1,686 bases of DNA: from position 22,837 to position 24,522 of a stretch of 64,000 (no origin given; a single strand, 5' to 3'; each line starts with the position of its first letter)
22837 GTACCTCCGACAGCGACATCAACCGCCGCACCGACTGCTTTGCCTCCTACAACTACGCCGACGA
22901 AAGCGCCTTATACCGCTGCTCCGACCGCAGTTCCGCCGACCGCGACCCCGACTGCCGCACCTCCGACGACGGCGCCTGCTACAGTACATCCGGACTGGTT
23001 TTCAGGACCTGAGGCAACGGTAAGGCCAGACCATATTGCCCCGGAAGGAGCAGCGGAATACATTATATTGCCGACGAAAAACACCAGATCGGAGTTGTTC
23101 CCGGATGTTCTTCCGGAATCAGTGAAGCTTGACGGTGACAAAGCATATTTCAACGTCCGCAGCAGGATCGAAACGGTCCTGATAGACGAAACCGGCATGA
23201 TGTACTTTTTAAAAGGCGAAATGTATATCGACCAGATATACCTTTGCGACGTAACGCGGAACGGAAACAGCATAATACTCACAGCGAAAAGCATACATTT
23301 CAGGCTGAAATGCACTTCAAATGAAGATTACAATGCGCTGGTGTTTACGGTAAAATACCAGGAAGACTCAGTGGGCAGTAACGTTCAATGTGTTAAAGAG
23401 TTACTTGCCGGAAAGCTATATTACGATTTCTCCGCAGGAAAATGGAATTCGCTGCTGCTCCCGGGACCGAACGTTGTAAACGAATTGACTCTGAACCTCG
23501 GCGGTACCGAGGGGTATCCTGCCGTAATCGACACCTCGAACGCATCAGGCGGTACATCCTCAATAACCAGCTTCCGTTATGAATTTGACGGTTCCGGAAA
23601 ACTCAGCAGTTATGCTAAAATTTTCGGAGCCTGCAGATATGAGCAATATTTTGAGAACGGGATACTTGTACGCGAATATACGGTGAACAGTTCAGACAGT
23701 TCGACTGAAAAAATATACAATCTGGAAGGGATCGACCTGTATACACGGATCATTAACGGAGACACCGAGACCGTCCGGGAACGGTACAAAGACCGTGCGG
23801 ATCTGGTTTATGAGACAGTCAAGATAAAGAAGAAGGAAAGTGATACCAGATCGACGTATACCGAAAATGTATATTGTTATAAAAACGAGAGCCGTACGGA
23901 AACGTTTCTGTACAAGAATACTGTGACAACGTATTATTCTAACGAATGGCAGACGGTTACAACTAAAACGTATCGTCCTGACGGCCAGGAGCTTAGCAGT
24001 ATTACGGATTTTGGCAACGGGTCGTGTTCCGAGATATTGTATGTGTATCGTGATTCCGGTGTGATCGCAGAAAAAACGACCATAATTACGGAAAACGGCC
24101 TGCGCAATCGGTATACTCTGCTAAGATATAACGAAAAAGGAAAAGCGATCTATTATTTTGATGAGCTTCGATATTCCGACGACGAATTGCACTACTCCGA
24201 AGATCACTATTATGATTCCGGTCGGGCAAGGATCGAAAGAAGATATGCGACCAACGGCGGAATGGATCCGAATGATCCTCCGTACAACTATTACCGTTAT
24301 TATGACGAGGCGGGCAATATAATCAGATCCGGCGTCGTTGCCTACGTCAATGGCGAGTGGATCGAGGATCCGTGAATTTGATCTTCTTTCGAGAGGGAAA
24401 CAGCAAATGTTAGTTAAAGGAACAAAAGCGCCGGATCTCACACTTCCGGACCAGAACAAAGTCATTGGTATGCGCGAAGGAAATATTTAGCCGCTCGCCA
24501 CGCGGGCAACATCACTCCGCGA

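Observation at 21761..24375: ECF sigma factor paired with a membrane protein whose extracytoplasmic part is a PT-rich stalk plus YD (RHS-type) repeats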

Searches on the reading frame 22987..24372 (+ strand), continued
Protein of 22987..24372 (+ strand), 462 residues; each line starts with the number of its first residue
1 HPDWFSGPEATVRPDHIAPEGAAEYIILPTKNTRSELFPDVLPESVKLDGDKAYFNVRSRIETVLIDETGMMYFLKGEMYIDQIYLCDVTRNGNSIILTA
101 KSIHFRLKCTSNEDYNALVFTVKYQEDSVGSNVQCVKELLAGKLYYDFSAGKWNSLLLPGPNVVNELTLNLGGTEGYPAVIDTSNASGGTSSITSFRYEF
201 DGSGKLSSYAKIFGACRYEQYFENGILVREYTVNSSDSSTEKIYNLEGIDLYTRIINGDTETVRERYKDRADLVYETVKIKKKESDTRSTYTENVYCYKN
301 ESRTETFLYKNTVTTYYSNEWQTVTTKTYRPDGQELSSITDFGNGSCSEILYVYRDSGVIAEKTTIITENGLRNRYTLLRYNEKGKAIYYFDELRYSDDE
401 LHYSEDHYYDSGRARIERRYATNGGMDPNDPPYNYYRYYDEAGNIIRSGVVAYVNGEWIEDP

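Call 91: find_encoding_contigs(protein=P0135, flank=5000, max_places=2)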
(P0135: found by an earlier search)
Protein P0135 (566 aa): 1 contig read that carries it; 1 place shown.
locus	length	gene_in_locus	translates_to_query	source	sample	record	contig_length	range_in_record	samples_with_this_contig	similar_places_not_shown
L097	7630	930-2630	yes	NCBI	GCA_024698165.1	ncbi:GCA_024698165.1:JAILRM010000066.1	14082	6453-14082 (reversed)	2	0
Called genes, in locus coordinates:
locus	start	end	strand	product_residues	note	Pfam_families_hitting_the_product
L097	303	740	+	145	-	PF14137:DUF4304 (faint)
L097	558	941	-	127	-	-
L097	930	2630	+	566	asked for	PF00404:Dockerin_1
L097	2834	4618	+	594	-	-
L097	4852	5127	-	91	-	PF13744:HTH_37 (weak), PF01381:HTH_3, PF13560:HTH_31 (weak)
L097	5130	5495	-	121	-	PF05973:Gp49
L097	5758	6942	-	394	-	-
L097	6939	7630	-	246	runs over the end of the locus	PF02463:SMC_N (faint), PF00005:ABC_tran, PF13304:AAA_21 (faint)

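Call 101: find_encoding_contigs(protein=P0127, flank=4000, max_places=2)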
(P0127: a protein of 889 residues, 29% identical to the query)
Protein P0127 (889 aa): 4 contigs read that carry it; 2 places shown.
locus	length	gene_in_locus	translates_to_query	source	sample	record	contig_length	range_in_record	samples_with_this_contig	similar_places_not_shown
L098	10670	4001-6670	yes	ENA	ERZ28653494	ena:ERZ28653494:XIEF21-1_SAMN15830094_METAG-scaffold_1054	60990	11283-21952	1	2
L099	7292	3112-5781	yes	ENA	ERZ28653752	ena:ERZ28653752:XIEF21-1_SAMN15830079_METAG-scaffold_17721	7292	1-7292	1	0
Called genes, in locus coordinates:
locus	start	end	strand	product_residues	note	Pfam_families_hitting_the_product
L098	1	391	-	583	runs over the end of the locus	PF16822:ALGX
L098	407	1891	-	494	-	PF03062:MBOAT, PF13813:MBOAT_2 (faint)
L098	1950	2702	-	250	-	PF00754:F5_F8_type_C, PF22633:F5_F8_type_C_2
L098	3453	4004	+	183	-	PF04542:Sigma70_r2, PF08281:Sigma70_r4_2, PF04545:Sigma70_r4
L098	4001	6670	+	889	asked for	-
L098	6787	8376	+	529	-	PF13347:MFS_2, PF07690:MFS_1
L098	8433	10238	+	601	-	PF07881:Fucose_iso_N1, PF07882:Fucose_iso_N2, PF02952:Fucose_iso_C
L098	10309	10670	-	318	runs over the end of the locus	-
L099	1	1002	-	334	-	?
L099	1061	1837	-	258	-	PF00754:F5_F8_type_C, PF22633:F5_F8_type_C_2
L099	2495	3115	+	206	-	PF04542:Sigma70_r2, PF08281:Sigma70_r4_2, PF04545:Sigma70_r4 (weak)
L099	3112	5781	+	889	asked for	-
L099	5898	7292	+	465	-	?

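Call 102: find_encoding_contigs(protein=P0125, flank=4000, max_places=2)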
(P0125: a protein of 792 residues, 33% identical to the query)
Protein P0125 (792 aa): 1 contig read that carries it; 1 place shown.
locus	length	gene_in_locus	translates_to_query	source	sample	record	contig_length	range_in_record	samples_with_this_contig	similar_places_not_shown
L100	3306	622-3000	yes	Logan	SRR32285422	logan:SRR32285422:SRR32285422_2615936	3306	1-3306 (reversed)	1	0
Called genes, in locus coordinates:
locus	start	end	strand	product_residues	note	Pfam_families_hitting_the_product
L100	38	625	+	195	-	PF04542:Sigma70_r2, PF08281:Sigma70_r4_2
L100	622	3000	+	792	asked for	-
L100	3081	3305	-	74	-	?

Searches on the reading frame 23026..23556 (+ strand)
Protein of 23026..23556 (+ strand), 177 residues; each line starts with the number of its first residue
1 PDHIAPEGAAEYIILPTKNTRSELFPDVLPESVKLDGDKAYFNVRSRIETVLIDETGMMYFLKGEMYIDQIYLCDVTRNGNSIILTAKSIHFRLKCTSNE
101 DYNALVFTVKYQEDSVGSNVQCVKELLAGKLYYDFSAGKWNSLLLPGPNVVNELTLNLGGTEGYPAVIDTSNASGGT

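Call 77: predict_structure(alignment_id=A5)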
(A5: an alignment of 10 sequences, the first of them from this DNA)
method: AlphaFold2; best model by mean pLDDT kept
length: 177 residues; sequences in the alignment: 10
mean_pLDDT: 86.1   pTM: 0.82
mean pLDDT of the five models: 86.1, 84.9, 84.4, 83.0, 79.7
residues with pLDDT >= 90: 102; 70-90: 56; 50-70: 14; < 50: 5
segments of 3 or more residues with pLDDT < 50: 21-24
pLDDT, mean of each block of 10 residues (from residue 1): 88 79 63 96 91 90 92 95 94 93 93 81 88 71 81 92 91 68
secondary structure, 60 per line:
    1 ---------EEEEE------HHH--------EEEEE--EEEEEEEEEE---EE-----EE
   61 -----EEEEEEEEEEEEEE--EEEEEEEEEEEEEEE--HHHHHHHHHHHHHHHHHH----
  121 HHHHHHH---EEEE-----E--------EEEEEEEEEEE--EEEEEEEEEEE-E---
elements in order: E10-14 E32-36 E39-48 E66-79 E82-96 H99-116 H121-127 E131-134 E149-159 E162-172
